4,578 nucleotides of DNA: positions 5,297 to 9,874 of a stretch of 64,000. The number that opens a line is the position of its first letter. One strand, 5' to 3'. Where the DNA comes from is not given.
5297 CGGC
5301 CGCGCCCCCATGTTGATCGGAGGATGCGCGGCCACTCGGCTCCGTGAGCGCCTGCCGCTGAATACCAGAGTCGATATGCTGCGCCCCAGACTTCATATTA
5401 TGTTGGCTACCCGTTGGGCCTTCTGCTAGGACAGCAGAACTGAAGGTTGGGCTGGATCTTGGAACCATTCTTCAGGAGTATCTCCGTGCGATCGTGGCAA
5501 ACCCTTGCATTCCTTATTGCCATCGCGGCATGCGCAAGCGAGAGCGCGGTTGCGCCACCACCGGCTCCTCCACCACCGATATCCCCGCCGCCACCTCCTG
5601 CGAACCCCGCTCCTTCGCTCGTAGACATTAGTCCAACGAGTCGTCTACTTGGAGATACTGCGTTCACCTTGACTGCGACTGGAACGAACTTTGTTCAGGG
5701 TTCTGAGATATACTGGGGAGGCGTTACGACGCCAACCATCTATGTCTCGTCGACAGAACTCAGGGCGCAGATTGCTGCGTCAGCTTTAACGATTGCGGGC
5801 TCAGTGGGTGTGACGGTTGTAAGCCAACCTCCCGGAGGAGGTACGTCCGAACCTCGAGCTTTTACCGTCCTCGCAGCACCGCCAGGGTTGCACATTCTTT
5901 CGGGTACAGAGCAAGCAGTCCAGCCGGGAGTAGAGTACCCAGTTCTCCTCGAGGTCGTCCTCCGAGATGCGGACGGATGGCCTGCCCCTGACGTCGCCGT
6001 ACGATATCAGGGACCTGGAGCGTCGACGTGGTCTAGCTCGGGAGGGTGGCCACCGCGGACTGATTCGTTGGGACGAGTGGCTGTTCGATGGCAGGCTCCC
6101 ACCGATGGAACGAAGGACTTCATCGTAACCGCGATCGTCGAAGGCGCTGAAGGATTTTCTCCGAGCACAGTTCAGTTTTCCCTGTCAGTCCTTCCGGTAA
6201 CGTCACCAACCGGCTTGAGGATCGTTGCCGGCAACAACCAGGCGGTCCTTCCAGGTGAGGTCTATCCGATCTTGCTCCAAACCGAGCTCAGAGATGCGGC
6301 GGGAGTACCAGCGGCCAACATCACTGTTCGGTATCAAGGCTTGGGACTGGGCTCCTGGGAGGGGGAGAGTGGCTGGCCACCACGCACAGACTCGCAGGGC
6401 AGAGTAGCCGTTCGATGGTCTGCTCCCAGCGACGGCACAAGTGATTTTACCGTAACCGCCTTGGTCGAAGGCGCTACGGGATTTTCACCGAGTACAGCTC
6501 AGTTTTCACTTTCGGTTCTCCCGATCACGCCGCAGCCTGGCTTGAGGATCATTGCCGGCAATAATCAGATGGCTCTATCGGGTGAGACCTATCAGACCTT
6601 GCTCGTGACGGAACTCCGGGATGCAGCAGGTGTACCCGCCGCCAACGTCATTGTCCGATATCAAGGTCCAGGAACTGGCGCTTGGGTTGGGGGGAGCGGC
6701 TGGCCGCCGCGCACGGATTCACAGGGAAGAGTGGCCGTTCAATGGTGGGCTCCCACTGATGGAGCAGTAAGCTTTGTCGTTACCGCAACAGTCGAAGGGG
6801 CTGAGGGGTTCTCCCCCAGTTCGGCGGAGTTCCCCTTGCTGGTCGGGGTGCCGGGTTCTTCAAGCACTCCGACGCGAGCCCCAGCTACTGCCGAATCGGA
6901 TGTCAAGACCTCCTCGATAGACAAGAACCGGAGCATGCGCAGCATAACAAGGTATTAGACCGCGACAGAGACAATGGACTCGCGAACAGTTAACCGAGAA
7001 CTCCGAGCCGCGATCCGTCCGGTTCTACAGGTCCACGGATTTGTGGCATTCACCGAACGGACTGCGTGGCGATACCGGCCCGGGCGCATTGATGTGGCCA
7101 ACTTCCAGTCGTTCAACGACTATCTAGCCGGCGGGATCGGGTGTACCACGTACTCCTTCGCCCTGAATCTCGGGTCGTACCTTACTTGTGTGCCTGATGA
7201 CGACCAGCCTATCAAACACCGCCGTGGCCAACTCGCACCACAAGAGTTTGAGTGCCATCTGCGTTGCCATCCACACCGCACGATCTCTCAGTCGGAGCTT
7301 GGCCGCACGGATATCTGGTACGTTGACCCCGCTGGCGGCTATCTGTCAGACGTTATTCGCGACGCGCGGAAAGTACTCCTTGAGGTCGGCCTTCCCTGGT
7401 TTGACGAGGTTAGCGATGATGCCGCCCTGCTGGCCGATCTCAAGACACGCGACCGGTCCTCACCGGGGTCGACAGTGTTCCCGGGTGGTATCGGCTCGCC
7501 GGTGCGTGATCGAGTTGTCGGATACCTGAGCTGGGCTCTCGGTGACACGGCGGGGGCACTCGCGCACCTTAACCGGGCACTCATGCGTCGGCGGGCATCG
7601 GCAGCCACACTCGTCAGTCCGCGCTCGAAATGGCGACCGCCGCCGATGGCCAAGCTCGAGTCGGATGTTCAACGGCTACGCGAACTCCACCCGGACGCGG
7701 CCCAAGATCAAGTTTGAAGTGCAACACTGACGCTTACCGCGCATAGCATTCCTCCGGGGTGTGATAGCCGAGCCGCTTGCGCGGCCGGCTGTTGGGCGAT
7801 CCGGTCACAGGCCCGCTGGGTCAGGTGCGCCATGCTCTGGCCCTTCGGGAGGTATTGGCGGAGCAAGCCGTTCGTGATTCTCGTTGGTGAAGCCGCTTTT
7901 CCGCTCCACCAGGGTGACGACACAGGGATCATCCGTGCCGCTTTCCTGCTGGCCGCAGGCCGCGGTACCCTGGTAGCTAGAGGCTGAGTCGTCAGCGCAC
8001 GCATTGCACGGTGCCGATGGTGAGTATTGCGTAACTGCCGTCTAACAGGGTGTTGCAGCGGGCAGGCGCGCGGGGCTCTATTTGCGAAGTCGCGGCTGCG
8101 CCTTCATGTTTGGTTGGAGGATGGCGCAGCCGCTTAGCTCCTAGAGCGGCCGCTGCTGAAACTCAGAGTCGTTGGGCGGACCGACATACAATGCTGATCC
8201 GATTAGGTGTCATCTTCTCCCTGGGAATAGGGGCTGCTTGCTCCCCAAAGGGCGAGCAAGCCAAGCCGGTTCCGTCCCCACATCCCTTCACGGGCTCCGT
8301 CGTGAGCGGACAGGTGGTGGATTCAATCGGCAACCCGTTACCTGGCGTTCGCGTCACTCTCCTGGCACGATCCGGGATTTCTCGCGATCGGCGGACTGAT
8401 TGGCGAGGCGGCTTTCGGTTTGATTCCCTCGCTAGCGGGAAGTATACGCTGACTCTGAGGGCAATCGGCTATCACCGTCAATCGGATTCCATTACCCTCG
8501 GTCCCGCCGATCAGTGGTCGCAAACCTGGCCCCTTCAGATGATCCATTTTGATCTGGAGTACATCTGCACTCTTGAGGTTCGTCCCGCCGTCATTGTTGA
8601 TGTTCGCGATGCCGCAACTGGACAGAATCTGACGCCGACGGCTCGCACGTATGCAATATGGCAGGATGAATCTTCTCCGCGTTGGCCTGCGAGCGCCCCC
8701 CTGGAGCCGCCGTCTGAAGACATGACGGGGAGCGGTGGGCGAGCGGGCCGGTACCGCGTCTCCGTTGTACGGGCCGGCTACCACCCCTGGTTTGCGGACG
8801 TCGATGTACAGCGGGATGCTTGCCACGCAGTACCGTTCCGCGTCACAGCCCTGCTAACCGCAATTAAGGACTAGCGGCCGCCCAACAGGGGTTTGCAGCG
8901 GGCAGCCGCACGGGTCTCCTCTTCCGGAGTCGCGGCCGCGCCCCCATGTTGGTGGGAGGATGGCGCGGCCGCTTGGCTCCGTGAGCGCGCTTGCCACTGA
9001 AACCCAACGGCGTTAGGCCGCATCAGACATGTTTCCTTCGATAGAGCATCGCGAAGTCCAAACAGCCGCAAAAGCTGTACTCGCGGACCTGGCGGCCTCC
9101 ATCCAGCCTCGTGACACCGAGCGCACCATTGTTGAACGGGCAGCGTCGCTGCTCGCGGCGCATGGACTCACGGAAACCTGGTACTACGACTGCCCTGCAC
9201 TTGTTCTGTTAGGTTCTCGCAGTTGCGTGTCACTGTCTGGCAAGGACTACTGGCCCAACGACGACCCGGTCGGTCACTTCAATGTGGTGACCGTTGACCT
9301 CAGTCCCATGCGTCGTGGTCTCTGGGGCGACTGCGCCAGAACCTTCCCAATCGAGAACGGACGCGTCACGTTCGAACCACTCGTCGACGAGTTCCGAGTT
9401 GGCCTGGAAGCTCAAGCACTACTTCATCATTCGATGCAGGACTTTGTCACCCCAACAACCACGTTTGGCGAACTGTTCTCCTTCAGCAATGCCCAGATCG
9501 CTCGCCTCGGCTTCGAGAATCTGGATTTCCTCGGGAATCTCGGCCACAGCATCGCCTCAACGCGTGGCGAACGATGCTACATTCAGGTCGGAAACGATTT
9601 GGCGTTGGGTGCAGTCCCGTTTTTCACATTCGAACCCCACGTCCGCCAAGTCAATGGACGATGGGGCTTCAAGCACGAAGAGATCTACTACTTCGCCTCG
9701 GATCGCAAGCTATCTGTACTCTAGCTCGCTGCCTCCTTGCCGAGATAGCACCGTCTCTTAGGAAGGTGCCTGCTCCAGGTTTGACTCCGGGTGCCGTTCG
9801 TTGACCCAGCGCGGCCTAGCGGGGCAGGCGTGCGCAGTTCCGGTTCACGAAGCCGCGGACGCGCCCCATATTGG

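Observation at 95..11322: Integron-type gene-cassette array: nine attC-like repeats in one orientation separating promoterless-looking ORFs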

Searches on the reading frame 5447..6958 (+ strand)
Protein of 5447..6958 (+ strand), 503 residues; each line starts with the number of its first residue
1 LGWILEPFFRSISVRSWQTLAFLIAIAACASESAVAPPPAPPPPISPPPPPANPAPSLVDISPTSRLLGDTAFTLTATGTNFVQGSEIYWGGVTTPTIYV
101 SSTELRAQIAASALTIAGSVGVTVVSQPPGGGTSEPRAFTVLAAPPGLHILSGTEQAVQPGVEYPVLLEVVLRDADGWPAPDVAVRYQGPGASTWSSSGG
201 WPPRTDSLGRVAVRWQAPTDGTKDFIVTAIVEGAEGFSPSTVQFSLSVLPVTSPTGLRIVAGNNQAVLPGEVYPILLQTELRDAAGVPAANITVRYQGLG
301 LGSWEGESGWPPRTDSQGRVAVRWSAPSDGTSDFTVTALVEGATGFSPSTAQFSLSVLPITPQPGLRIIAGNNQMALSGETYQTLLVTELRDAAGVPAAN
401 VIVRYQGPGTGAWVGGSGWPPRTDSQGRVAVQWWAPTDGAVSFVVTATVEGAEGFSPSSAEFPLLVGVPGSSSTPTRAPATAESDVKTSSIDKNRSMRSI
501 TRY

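Call 7: search_protein_families(library=pfam, proteins=[window:5447-6958:+], max_evalue=0.01)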
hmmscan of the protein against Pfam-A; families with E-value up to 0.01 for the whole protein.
window:5447-6958:+ (503 aa): 5 families
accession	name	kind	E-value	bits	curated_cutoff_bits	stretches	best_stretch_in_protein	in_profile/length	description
PF02369.22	Big_1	-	9e-15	55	34.9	2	168-244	21-92/93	Bacterial Ig-like domain (group 1)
PF17789.7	MG4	-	1.8e-07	31.8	24.7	0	274-338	15-73/95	Macroglobulin domain MG4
PF01833.30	TIG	-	1.2e-06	28.8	20.9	1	56-140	1-83/84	IPT/TIG domain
PF10648.15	Gmad2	-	0.00052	20.7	25.7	0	278-330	31-85/86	Immunoglobulin-like domain of bacterial spore germination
PF05895.17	DUF859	-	0.00078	18.5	28.8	0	219-246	89-116/626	Siphovirus protein of unknown function (DUF859)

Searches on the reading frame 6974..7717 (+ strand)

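Call 7: search_protein_families(library=pfam, proteins=[window:6974-7717:+], max_evalue=0.01)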
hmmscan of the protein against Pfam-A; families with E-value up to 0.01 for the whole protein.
window:6974-7717:+ (247 aa): 1 family
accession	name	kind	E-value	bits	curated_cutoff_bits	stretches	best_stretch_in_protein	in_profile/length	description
PF14137.11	DUF4304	-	0.00026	21.4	23.2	1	15-145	2-115/115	Domain of unknown function (DUF4304)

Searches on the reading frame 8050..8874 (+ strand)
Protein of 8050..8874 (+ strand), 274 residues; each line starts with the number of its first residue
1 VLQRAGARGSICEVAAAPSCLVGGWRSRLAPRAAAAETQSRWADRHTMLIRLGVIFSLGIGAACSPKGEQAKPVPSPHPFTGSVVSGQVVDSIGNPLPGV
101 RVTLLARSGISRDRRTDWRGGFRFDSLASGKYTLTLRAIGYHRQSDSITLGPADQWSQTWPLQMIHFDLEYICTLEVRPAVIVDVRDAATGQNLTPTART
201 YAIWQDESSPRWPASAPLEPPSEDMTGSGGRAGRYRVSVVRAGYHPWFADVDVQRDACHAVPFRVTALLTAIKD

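Call 7: search_protein_families(library=pfam, proteins=[window:8050-8874:+], max_evalue=0.01)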
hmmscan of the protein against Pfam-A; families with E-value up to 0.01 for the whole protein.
window:8050-8874:+ (274 aa): 7 families
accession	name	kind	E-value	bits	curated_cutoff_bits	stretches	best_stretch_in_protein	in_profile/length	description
PF13620.12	CarboxypepD_reg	-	1.3e-18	67.6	32.3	1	85-155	2-74/82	Carboxypeptidase regulatory-like domain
PF13715.12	CarbopepD_reg_2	-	1.4e-10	41.5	32.2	1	85-152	1-66/88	CarboxypepD_reg-like domain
PF08308.17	PEGA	-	0.00011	22.5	20.8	0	230-256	32-58/71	PEGA domain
PF25020.1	TTR_TEN1-4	-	0.00022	21.5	27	1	83-137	7-58/86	Teneurin TTR-like domain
PF17210.9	SdrD_B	-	0.0011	19.5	29.7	1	94-137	21-65/112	SdrD B-like domain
PF24025.1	Ig_DR_A0283-like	-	0.0012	19.6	27.1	1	84-135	8-61/102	DR_A0283-like, Ig-like domain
PF23193.1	NOMO_3rd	-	0.0026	18.2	27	0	115-137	63-85/120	NOMO third transthyretin-like domain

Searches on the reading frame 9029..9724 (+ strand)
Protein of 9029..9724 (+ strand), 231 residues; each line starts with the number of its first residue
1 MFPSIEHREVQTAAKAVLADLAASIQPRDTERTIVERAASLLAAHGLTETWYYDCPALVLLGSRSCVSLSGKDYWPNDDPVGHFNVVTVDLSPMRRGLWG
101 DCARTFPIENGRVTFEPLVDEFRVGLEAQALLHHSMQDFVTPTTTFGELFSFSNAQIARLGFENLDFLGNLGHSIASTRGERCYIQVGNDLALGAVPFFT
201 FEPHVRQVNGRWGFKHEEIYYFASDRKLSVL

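Call 7: search_protein_families(library=pfam, proteins=[window:9029-9724:+], max_evalue=0.01)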
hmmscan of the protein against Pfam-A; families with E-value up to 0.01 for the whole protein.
window:9029-9724:+ (231 aa): 1 family
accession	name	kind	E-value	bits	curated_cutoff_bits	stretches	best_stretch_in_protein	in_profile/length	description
PF00557.29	Peptidase_M24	-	4.1e-12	46.8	23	1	7-220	3-204/208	Metallopeptidase family M24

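Call 26: find_encoding_contigs(protein=window:9029-9724:+, flank=10000, max_places=4)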
Protein window:9029-9724:+ (231 aa): 1 contig read that carries it; 1 place shown.
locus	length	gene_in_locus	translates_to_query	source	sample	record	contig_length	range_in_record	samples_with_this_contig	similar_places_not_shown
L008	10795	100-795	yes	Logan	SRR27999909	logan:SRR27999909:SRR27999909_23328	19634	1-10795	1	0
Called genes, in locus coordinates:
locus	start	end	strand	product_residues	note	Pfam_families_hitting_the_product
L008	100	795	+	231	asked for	PF00557:Peptidase_M24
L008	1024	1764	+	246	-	-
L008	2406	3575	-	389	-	PF00595:PDZ (weak), PF17820:PDZ_6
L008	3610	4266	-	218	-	PF00072:Response_reg, PF00196:GerE, PF04545:Sigma70_r4 (faint), PF08281:Sigma70_r4_2 (weak)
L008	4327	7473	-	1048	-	PF07494:Reg_prop (faint), PF07495:Y_Y_Y, PF07730:HisKA_3, PF02518:HATPase_c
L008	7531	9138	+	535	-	-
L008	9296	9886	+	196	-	-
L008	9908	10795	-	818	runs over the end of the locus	PF12704:MacB_PCD, PF02687:FtsX, PF12704:MacB_PCD, PF02687:FtsX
